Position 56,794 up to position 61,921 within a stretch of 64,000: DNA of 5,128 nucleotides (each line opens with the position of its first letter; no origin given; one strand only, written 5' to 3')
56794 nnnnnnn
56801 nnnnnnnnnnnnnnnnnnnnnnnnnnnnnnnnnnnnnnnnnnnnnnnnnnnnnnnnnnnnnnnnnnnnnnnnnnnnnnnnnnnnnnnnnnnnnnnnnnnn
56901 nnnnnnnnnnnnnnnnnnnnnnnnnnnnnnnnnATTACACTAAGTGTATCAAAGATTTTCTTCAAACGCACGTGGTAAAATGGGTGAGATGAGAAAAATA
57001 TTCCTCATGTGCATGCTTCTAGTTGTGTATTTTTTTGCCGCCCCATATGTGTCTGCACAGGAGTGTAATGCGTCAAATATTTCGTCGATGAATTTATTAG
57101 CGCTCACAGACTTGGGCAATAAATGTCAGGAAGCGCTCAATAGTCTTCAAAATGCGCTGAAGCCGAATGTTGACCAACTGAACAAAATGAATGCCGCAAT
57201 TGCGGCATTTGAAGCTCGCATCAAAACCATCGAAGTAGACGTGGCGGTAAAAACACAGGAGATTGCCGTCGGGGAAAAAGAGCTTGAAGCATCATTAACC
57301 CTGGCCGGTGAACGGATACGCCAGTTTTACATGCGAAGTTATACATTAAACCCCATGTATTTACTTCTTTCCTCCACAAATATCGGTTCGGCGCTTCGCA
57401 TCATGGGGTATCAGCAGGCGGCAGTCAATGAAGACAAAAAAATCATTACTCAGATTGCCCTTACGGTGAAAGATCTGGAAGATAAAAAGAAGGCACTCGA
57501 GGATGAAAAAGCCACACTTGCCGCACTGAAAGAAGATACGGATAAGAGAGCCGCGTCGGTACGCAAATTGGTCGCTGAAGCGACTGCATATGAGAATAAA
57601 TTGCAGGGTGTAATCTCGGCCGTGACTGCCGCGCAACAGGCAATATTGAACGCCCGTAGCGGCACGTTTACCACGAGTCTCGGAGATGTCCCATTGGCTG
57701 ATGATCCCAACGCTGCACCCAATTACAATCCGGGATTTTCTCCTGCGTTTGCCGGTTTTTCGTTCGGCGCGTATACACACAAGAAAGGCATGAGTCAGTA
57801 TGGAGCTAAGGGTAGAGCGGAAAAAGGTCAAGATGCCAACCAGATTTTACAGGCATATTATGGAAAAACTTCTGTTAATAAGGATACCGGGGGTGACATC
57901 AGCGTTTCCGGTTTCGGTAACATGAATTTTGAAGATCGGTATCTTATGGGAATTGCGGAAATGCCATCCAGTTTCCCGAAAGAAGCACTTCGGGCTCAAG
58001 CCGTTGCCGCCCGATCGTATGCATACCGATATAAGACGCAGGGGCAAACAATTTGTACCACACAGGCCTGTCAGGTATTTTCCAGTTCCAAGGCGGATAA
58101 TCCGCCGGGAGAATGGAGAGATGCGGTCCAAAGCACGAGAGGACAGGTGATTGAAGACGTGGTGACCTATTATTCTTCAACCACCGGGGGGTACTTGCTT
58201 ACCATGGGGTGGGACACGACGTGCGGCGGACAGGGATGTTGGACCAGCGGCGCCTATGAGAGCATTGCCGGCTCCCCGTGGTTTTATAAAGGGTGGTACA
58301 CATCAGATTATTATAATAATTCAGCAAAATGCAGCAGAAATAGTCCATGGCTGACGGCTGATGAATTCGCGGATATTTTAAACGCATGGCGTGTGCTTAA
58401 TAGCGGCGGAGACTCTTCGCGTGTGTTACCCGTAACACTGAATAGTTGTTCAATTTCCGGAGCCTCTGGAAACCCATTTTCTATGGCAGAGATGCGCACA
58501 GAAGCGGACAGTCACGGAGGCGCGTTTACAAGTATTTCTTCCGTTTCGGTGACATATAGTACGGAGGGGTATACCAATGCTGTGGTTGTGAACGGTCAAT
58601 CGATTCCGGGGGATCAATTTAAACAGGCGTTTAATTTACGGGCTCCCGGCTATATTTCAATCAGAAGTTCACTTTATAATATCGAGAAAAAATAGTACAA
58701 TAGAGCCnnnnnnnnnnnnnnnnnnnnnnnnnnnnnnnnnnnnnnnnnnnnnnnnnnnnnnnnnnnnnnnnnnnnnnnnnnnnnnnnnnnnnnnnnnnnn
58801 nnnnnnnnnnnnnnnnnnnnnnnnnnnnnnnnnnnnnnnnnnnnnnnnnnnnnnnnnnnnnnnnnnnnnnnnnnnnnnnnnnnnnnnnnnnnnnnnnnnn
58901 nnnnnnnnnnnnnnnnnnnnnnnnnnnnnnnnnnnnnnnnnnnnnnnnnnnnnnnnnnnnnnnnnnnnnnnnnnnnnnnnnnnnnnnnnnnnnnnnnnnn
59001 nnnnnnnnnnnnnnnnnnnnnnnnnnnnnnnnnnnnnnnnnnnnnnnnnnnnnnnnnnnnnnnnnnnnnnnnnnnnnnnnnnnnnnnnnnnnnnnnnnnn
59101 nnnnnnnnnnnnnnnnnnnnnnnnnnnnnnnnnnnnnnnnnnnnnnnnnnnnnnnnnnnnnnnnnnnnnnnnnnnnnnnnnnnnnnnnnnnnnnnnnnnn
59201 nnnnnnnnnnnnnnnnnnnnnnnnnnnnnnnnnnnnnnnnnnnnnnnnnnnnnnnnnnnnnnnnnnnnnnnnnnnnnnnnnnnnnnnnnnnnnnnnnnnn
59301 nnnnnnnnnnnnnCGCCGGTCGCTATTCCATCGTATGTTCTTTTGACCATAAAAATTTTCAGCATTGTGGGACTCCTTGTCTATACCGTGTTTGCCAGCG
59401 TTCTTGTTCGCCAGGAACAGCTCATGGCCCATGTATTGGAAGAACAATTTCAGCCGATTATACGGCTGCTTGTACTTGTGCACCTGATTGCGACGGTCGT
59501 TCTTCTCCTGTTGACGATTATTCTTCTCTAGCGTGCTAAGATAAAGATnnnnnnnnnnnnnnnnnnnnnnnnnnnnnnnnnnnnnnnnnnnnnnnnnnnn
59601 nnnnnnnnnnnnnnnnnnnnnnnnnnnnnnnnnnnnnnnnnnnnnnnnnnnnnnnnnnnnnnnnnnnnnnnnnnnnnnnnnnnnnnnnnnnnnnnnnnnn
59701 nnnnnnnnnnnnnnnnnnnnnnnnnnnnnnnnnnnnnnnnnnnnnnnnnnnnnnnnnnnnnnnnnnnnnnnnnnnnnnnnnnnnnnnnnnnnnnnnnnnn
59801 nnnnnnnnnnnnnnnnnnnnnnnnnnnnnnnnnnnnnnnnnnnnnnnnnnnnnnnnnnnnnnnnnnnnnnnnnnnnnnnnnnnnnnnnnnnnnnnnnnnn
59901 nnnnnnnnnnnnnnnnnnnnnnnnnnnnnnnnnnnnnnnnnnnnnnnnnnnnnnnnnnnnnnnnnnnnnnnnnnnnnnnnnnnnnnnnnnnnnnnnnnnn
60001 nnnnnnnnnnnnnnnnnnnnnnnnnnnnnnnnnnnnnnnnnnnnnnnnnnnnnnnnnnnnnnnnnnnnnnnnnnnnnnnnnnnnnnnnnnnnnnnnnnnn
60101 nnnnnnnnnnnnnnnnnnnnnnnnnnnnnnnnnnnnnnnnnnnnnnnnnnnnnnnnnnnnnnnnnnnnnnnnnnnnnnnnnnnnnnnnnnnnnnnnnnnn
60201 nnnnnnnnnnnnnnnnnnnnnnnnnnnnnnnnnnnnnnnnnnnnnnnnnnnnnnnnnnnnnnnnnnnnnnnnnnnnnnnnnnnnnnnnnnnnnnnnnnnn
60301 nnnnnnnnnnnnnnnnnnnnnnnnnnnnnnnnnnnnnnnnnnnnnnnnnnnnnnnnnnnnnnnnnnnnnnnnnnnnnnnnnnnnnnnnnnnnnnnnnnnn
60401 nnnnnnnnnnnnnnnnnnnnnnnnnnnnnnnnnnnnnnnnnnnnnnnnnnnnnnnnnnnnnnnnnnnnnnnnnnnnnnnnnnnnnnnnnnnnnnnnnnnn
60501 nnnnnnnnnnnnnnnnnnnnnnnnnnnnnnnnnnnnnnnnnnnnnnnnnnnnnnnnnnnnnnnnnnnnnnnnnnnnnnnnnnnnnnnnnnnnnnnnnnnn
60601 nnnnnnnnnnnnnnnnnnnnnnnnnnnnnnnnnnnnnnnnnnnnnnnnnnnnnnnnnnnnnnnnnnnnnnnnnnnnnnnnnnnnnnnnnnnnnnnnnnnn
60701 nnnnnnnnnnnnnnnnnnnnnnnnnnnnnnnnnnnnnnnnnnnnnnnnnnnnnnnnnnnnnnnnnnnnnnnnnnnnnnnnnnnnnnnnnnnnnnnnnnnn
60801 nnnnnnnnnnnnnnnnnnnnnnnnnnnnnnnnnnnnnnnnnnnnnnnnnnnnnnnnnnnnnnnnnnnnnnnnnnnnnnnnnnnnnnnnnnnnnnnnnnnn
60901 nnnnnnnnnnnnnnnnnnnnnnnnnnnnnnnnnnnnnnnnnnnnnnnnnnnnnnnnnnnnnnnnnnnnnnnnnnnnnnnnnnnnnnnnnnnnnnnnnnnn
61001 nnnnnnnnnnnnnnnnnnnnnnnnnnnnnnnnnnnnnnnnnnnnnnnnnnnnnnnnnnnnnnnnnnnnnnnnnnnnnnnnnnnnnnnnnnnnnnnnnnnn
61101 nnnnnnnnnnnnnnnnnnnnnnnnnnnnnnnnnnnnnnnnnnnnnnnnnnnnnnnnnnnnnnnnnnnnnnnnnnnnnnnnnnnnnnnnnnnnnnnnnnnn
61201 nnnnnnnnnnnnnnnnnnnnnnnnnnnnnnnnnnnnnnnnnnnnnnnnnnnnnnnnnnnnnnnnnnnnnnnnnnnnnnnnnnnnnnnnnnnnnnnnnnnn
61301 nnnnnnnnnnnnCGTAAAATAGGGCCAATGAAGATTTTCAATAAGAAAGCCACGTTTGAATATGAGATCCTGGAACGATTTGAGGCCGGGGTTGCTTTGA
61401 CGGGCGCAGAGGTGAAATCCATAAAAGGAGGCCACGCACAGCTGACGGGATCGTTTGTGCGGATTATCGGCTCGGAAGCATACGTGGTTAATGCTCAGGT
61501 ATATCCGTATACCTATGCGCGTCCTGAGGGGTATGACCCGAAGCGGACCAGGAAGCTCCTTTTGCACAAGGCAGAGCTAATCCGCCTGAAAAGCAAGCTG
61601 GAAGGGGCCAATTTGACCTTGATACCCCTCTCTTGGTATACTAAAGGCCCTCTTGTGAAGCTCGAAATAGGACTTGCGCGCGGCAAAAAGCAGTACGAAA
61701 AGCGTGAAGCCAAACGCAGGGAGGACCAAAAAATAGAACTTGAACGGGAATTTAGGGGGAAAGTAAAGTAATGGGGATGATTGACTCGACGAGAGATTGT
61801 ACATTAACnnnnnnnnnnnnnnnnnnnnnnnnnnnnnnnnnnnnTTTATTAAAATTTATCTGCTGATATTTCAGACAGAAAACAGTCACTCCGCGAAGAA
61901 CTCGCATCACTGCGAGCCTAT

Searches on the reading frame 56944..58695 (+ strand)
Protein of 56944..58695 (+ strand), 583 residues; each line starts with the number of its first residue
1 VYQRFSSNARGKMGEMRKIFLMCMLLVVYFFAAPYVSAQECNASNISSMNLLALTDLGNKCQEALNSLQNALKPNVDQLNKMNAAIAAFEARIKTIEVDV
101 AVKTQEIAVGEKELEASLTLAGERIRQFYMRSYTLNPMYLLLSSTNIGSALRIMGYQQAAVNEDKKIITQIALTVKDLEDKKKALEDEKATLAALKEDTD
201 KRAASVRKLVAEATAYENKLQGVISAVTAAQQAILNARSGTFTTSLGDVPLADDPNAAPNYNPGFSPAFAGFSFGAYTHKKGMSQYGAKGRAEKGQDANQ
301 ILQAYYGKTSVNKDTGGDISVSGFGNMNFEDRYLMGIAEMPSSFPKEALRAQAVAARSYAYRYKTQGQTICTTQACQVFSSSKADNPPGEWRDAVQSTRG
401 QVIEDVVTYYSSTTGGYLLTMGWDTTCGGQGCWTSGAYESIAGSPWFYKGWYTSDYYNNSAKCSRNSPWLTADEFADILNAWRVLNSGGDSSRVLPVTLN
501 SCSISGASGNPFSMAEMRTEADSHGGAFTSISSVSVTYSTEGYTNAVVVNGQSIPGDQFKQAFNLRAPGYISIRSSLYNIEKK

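Call 35: search_protein_families(library=pfam, proteins=[window:56944-58695:+], max_evalue=0.001)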
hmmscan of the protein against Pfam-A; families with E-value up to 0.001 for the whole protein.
window:56944-58695:+ (583 aa): 1 family
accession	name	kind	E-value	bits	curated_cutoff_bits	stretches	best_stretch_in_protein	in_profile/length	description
PF08486.15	SpoIID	-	4.1e-18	66.2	23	1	333-403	16-95/97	Stage II sporulation protein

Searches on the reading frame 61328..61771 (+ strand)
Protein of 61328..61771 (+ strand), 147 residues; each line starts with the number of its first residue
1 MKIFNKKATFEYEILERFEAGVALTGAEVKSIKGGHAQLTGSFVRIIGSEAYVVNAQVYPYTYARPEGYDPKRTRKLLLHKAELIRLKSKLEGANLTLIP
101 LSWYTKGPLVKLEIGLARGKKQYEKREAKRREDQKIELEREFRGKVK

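Call 35: search_protein_families(library=pfam, proteins=[window:61328-61771:+], max_evalue=0.001)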
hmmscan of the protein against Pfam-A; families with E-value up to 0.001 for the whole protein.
window:61328-61771:+ (147 aa): 1 family
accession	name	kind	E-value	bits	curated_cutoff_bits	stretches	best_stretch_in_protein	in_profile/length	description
PF01668.23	SmpB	-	6.1e-47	159.6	27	1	4-143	3-142/143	SmpB protein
